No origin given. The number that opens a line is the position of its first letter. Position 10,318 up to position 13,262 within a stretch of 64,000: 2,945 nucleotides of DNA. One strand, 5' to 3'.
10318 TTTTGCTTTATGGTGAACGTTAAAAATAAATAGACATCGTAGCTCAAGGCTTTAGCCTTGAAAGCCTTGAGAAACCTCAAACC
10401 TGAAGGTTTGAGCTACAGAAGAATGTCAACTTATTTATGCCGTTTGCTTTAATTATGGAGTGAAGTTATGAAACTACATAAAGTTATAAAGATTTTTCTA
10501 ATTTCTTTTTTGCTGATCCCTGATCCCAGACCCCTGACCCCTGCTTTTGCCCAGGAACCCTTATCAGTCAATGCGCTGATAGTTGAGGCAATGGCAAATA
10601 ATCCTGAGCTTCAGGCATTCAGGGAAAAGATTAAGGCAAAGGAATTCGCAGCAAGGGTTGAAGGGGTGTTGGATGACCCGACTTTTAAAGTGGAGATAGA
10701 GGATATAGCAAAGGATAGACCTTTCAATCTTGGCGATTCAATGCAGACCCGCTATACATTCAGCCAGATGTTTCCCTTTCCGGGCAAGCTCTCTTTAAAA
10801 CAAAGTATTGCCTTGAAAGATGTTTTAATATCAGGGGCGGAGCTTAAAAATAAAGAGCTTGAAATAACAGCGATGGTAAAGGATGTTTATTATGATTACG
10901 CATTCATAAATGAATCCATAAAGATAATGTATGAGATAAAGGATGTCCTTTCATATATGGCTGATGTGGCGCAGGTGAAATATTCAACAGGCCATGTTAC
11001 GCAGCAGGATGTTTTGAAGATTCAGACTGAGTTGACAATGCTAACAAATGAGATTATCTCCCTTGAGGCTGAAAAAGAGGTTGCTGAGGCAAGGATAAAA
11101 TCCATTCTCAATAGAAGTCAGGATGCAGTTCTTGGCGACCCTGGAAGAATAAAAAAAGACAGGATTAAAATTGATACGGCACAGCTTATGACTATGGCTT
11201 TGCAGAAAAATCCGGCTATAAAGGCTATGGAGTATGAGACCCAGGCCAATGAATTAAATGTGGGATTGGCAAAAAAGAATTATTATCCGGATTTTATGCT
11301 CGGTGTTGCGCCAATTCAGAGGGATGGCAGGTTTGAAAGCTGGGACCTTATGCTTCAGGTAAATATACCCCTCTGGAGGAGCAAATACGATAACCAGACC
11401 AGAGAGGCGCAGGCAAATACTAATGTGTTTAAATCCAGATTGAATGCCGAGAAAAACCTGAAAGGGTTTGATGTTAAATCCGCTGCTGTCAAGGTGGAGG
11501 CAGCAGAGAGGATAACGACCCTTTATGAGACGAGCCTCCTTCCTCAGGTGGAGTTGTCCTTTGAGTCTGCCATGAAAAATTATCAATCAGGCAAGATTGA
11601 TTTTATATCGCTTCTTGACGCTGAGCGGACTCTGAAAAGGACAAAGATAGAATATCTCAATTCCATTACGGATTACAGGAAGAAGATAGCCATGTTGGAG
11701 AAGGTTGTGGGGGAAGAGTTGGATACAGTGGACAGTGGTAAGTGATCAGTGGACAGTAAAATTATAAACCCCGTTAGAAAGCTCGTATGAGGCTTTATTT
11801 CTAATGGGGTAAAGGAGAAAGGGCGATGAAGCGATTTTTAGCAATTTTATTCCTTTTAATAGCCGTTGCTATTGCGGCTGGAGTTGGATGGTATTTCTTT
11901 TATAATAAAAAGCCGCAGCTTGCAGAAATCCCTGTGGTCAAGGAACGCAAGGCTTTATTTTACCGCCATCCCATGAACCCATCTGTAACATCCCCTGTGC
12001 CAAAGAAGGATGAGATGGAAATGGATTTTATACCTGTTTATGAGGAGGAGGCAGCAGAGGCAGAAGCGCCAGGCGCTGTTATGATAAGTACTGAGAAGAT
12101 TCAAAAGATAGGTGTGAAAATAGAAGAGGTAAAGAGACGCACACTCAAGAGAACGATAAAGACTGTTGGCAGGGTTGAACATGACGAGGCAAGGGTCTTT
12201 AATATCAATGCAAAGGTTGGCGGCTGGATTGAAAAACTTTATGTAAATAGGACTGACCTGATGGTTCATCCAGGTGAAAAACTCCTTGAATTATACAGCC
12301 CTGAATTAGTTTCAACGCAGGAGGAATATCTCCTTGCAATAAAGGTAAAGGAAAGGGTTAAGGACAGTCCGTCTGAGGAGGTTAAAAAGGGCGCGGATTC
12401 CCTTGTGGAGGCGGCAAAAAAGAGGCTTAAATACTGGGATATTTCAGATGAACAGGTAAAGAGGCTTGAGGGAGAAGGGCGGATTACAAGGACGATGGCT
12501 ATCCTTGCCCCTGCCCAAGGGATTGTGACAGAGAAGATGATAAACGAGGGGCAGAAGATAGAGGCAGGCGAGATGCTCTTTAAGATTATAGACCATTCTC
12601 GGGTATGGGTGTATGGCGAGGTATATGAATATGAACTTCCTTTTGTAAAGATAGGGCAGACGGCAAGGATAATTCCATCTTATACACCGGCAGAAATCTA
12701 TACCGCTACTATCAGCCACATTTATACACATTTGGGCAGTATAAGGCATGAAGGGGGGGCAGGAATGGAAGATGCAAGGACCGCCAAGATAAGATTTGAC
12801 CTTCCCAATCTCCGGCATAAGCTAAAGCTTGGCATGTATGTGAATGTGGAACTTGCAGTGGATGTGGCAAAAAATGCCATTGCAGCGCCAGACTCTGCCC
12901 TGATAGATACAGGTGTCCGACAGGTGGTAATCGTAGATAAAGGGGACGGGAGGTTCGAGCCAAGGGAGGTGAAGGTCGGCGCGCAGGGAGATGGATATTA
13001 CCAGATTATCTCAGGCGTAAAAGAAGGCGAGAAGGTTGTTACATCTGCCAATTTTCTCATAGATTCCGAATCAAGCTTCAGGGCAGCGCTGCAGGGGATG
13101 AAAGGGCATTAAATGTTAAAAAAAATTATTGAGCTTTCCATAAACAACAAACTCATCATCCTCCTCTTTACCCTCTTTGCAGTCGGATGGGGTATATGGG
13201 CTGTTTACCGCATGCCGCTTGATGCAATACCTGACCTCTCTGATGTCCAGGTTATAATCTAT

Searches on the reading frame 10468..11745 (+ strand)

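Call 7: search_protein_families(library=pfam, proteins=[window:10468-11745:+], max_evalue=0.001)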
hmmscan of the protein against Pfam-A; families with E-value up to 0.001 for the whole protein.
window:10468-11745:+ (425 aa): 1 family
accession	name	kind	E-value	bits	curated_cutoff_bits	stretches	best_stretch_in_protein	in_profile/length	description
PF02321.23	OEP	-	3.2e-41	141.6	22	2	239-415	3-187/187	Outer membrane efflux protein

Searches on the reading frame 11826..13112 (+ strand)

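Call 7: search_protein_families(library=pfam, proteins=[window:11826-13112:+], max_evalue=0.001)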
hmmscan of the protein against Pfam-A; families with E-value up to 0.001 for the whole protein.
window:11826-13112:+ (428 aa): 5 families
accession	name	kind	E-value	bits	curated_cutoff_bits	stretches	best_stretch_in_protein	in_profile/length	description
PF16576.10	HlyD_D23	-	7.9e-63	212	30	1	107-339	2-214/214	Barrel-sandwich domain of CusB or HlyD membrane-fusion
PF13437.12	HlyD_3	-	3.2e-15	57.2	22.2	1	226-304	2-81/106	HlyD family secretion protein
PF16572.11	HlyD_D4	-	1e-05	25.7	26.4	1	153-220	1-55/55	Long alpha hairpin domain of cation efflux system protein, CusB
PF00529.27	CusB_dom_1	-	1.3e-05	25.7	26.5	1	15-406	1-89/89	Cation efflux system protein CusB domain 1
PF00364.28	Biotin_lipoyl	-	6.1e-05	23.2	22.1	0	223-254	42-73/73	Biotin-requiring enzyme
